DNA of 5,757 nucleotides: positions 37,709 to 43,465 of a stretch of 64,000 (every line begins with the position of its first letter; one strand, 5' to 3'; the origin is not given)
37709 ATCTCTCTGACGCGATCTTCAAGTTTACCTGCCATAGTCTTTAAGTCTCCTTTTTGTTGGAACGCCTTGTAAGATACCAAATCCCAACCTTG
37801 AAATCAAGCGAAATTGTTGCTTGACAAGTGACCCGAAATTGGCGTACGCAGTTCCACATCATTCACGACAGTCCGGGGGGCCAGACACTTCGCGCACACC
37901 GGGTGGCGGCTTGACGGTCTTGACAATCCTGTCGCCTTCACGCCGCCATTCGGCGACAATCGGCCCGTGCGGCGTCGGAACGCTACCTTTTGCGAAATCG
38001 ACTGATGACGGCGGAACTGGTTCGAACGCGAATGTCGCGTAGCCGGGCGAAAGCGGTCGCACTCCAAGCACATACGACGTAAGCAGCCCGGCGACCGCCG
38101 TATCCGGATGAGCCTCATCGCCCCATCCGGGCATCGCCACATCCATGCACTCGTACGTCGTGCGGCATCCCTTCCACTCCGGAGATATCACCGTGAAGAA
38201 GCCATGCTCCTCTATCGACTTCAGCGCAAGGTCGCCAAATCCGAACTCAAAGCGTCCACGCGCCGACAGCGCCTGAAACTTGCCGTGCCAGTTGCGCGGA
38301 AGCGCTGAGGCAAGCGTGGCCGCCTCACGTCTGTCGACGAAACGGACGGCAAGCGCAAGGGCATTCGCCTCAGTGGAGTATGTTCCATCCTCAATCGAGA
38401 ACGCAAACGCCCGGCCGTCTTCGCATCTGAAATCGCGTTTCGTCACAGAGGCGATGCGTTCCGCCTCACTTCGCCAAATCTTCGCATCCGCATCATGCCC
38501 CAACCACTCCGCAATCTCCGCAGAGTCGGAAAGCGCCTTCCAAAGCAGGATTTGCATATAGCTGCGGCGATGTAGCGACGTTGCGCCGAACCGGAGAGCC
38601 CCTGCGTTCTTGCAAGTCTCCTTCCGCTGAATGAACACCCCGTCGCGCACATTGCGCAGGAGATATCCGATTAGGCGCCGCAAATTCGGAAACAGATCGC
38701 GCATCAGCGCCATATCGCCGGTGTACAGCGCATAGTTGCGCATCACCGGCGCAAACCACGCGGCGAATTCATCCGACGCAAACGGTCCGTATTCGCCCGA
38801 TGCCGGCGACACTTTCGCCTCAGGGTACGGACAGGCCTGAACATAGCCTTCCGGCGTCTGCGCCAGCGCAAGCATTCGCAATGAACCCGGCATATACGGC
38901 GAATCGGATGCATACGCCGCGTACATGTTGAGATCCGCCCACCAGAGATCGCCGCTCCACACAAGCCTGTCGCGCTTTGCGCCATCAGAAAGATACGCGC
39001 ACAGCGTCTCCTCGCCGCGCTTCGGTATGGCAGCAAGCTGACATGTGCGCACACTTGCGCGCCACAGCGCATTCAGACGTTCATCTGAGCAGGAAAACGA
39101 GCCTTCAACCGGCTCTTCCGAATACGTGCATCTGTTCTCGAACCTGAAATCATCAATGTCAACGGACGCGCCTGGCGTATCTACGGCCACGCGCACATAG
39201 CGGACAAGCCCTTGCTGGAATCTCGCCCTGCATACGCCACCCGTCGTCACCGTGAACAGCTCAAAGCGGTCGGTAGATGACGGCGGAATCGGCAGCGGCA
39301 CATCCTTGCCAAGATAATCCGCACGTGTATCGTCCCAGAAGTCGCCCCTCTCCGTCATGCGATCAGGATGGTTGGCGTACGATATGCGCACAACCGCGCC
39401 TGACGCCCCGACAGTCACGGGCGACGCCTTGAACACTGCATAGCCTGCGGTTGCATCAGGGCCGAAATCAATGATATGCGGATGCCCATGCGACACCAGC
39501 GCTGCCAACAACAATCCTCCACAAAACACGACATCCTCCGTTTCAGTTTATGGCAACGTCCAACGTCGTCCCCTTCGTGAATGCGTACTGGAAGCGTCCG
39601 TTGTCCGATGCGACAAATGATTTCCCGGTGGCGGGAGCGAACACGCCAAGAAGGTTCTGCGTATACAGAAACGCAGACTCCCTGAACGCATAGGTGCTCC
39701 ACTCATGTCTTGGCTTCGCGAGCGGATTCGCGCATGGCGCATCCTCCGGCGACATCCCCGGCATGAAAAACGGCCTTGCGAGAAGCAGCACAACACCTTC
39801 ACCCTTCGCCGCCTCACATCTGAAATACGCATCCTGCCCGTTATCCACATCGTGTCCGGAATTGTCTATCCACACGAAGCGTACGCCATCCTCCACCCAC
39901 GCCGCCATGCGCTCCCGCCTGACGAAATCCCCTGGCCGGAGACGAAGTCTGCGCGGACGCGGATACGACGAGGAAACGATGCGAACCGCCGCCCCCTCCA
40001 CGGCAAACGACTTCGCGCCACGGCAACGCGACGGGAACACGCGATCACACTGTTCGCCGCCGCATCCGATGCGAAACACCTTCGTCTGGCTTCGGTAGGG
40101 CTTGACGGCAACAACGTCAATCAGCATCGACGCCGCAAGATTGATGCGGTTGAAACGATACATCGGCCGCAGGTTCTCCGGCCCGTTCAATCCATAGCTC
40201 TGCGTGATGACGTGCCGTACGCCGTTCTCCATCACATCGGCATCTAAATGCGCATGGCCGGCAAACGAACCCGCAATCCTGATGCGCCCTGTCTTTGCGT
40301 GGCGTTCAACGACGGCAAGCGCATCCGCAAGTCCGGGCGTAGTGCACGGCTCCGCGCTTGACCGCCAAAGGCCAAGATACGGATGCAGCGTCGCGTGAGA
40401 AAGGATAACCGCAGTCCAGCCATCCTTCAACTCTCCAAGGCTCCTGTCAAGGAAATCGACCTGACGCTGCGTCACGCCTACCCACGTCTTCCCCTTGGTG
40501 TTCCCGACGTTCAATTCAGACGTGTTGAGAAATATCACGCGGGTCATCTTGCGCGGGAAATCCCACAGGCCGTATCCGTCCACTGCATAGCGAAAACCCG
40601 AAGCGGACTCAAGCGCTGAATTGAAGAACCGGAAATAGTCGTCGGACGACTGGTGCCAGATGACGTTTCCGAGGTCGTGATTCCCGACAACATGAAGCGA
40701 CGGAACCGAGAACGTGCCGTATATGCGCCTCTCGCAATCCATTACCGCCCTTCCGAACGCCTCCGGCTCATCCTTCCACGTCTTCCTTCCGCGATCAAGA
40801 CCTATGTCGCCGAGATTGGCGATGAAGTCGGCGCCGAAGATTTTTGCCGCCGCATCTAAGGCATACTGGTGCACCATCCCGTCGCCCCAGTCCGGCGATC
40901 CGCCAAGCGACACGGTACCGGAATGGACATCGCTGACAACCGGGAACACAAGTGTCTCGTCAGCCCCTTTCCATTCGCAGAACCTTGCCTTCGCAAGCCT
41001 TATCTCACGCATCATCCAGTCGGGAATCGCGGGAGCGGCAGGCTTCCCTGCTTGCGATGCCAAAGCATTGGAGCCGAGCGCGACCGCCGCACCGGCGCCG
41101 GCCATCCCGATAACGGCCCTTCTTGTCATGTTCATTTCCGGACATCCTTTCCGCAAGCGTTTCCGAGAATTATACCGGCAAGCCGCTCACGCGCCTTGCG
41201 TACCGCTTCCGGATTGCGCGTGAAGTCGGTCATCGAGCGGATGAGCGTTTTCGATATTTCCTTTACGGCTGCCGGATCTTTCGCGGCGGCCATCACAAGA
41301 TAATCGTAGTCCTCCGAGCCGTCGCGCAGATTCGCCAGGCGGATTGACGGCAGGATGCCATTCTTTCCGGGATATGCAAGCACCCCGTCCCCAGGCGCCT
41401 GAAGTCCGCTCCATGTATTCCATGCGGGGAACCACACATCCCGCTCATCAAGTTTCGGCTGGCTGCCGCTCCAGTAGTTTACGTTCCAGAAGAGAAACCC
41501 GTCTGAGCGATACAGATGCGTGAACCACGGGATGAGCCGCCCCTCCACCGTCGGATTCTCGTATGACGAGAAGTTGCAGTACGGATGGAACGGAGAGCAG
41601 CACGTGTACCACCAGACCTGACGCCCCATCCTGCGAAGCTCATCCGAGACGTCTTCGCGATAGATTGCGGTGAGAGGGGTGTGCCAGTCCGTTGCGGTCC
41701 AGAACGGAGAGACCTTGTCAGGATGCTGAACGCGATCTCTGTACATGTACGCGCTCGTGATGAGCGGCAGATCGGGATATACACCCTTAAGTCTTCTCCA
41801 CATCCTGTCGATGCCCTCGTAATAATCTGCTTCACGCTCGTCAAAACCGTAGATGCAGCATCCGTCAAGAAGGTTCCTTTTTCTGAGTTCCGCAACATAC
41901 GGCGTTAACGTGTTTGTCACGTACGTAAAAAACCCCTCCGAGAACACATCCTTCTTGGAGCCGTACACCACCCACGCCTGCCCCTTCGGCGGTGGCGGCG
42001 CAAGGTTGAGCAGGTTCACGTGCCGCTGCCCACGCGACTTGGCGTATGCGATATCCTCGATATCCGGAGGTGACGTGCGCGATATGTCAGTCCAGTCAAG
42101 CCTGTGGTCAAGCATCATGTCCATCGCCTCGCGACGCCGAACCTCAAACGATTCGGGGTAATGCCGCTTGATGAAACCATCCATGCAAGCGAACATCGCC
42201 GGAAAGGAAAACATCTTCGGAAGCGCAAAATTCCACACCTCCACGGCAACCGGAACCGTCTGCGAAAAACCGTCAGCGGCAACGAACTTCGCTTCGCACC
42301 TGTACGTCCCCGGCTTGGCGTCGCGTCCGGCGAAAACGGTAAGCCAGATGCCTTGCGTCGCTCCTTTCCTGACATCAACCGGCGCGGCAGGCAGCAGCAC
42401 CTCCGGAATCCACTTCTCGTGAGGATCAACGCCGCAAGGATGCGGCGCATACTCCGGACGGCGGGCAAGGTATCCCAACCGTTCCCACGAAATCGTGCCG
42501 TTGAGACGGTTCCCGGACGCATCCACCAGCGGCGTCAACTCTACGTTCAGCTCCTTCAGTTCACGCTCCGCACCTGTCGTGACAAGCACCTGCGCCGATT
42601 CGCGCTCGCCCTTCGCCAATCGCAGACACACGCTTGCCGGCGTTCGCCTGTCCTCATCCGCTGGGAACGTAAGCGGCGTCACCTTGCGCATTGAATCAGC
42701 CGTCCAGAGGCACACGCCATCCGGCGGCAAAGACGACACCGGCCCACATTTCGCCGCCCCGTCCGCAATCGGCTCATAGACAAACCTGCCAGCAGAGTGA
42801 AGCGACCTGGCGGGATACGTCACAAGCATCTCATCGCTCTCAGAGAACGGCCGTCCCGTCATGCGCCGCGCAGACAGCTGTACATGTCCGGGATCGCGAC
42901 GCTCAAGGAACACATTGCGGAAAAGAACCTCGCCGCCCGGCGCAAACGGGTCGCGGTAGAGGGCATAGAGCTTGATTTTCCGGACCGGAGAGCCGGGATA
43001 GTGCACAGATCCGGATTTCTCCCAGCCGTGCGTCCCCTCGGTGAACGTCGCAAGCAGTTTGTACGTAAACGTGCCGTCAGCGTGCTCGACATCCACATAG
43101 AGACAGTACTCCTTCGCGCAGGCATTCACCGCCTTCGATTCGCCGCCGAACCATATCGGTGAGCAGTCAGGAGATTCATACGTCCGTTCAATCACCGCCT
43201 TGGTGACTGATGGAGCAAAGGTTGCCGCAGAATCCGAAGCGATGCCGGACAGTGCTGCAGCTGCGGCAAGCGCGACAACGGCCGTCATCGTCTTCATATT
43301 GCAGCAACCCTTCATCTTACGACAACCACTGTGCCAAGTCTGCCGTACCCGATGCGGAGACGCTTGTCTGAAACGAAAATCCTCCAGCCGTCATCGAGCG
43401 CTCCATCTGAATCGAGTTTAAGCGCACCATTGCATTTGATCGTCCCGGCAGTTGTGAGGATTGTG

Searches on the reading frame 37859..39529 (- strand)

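Call 53: search_protein_families(library=pfam, proteins=[window:37859-39529:-], max_evalue=0.00001)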
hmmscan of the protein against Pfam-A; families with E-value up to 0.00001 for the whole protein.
window:37859-39529:- (556 aa): 2 families
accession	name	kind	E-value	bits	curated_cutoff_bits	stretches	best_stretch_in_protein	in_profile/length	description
PF17389.8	Bac_rhamnosid6H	-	9.6e-16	58.4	24.5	1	143-405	4-245/339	Bacterial alpha-L-rhamnosidase 6 hairpin glycosidase domain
PF17390.7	Bac_rhamnosid_C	-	5.7e-12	45.7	22.1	1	489-546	1-58/78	Bacterial alpha-L-rhamnosidase C-terminal domain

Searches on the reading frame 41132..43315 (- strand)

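Call 53: search_protein_families(library=pfam, proteins=[window:41132-43315:-], max_evalue=0.00001)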
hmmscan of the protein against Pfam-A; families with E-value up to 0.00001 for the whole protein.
window:41132-43315:- (727 aa): 2 families
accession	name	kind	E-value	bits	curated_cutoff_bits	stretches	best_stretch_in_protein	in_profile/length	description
PF13320.12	GH123_cat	-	2.5e-18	67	23.1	1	459-674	128-322/324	Glycoside hydrolase 123, catalytic domain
PF22680.2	Glyco_hydro_123_N_2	-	1.4e-06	28.7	27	1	235-342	29-138/142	Glycoside hydrolase 123 N-terminal domain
